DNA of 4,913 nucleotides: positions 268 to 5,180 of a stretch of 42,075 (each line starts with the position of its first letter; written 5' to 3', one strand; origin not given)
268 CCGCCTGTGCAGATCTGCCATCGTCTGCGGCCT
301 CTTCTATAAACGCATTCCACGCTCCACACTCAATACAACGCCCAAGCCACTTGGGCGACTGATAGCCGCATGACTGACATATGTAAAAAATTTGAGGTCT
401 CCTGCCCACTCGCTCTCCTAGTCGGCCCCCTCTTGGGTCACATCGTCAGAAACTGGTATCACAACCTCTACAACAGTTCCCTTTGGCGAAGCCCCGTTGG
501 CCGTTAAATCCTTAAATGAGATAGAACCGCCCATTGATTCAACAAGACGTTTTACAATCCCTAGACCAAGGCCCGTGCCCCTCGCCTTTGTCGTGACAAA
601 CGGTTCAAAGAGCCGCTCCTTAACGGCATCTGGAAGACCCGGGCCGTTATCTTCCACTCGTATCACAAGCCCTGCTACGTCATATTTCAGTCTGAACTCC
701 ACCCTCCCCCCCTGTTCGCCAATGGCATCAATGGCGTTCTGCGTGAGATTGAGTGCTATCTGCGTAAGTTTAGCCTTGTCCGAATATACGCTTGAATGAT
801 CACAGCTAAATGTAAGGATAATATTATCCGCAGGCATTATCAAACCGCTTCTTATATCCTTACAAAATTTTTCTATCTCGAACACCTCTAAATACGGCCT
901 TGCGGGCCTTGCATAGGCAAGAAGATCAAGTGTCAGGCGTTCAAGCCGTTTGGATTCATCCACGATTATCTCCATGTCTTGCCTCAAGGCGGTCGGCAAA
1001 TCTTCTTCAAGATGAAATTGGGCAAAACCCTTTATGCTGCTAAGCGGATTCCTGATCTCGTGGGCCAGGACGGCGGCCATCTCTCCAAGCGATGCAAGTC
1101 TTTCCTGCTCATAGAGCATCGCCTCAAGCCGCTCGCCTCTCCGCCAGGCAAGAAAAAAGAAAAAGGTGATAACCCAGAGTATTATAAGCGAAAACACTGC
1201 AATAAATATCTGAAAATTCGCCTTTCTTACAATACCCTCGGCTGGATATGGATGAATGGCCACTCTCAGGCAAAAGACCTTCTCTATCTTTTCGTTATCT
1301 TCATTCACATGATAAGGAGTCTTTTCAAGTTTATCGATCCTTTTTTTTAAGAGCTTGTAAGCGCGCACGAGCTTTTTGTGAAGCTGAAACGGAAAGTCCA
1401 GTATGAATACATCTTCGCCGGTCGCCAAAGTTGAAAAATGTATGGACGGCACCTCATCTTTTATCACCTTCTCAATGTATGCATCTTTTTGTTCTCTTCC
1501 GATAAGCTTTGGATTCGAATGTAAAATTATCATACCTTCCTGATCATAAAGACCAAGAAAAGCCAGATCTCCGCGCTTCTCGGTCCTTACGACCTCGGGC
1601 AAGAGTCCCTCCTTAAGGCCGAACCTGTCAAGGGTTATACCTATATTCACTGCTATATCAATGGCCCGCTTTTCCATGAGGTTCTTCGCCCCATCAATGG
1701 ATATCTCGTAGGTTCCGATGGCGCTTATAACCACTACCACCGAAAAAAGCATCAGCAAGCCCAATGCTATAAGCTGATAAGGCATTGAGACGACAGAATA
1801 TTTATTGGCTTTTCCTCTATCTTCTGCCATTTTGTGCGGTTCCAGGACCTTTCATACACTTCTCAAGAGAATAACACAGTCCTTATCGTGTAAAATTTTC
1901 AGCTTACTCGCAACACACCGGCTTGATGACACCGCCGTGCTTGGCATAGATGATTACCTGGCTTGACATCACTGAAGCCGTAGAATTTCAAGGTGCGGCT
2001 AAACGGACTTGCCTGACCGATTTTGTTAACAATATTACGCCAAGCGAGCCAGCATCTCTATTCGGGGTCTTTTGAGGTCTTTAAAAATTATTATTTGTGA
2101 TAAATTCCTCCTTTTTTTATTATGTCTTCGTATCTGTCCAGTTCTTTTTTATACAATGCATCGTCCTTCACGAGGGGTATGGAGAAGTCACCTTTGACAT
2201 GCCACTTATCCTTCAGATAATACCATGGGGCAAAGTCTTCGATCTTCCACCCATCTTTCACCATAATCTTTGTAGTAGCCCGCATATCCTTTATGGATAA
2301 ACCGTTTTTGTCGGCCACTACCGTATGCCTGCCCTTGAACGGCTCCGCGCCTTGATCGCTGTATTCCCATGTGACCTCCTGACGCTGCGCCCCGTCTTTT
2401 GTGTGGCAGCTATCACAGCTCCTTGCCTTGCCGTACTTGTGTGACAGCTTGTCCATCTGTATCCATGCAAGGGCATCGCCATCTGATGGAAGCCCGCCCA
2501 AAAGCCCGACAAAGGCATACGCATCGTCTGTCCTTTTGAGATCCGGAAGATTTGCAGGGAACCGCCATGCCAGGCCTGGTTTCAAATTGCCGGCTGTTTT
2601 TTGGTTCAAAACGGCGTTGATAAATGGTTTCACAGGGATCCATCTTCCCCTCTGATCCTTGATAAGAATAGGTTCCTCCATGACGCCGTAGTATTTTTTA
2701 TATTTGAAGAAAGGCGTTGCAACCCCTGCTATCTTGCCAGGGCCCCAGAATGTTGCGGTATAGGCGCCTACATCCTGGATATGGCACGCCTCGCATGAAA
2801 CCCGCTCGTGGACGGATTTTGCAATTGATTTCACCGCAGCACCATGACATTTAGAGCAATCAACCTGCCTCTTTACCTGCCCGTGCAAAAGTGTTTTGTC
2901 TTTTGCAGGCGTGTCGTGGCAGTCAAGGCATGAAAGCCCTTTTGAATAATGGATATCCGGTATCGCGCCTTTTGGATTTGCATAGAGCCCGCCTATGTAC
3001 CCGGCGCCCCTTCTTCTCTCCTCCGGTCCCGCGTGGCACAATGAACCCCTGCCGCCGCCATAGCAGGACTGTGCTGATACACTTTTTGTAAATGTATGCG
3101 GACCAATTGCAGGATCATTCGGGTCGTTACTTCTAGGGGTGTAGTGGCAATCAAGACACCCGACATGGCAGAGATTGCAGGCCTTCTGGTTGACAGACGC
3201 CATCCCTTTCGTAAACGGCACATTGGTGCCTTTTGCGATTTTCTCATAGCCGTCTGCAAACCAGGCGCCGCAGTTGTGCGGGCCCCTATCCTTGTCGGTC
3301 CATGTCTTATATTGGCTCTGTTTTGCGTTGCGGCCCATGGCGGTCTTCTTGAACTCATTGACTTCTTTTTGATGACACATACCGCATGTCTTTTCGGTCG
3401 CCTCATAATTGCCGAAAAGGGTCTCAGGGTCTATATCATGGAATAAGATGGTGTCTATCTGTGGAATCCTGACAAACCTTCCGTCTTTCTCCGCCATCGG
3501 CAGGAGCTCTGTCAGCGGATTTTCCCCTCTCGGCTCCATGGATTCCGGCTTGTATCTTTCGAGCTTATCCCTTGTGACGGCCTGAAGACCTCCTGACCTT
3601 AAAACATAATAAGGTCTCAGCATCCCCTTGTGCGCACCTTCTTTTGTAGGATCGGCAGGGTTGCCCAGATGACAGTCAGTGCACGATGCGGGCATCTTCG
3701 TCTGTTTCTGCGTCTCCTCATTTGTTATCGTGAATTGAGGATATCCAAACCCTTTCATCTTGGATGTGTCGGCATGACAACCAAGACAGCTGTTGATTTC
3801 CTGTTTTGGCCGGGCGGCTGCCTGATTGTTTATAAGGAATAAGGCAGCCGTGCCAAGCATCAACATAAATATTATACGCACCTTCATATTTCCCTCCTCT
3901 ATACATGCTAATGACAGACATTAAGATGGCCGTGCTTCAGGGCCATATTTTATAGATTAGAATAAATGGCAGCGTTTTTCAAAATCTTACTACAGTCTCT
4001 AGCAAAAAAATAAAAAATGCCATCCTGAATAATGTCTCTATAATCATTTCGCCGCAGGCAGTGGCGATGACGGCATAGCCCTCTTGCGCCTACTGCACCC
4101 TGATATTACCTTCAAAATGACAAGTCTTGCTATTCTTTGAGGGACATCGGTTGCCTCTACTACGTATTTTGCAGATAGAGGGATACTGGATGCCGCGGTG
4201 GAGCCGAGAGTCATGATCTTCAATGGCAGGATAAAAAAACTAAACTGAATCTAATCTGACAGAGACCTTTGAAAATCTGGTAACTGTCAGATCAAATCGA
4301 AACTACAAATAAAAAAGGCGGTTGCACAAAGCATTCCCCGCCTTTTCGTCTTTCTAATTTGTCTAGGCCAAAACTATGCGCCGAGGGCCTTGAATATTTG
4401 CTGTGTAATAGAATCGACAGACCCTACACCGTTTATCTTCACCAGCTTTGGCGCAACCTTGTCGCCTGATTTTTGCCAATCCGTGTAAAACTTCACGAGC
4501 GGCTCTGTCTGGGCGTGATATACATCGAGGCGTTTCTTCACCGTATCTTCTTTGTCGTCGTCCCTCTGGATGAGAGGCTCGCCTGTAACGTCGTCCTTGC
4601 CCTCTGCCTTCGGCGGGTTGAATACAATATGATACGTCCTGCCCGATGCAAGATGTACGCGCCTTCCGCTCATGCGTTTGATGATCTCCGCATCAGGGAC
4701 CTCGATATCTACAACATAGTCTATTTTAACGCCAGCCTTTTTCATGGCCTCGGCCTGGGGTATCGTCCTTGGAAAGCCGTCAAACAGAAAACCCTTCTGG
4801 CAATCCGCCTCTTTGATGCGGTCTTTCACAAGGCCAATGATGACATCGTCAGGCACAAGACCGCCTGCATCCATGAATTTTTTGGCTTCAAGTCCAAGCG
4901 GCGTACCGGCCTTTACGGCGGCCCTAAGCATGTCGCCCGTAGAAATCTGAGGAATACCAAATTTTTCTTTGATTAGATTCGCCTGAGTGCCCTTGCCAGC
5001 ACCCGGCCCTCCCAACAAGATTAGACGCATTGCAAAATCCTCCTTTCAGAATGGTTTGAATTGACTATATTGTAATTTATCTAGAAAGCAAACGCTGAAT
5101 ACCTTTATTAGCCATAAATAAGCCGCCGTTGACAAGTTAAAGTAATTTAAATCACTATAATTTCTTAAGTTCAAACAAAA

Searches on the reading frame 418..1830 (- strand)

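Call 16: search_protein_families(library=pfam, proteins=[window:418-1830:-], max_evalue=0.00001)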
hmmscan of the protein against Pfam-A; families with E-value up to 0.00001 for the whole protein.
window:418-1830:- (470 aa): 2 families
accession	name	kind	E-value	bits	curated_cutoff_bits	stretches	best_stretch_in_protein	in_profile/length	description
PF02518.31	HATPase_c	-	6.3e-24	85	26.4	1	351-460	2-109/111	Histidine kinase-, DNA gyrase B-, and HSP90-like ATPase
PF00512.31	HisKA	-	1.5e-15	57.4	26.9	1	248-309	2-63/66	His Kinase A (phospho-acceptor) domain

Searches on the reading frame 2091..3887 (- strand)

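Call 16: search_protein_families(library=pfam, proteins=[window:2091-3887:-], max_evalue=0.00001)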
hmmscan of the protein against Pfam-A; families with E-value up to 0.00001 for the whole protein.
window:2091-3887:- (598 aa): 2 families
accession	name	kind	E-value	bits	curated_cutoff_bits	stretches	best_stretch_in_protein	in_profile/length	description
PF14522.11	Cytochrome_C7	-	1.7e-13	50.6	24.8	1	312-369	7-66/67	Cytochrome c7 and related cytochrome c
PF13435.11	Cytochrome_C554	-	8.6e-06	27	20.8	0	313-349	44-84/84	Cytochrome c554 and c-prime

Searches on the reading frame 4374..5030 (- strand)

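Call 16: search_protein_families(library=pfam, proteins=[window:4374-5030:-], max_evalue=0.00001)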
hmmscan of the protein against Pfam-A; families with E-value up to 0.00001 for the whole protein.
window:4374-5030:- (218 aa): 3 families
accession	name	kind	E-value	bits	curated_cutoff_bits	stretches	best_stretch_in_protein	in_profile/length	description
PF00406.28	ADK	-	1.3e-57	194.6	26.8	1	5-185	1-149/151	Adenylate kinase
PF13207.12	AAA_17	-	5.4e-27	95.2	27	1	6-124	1-123/136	AAA domain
PF05191.20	ADK_lid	-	4.3e-18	65.3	26.6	1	123-158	1-36/36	Adenylate kinase, active site lid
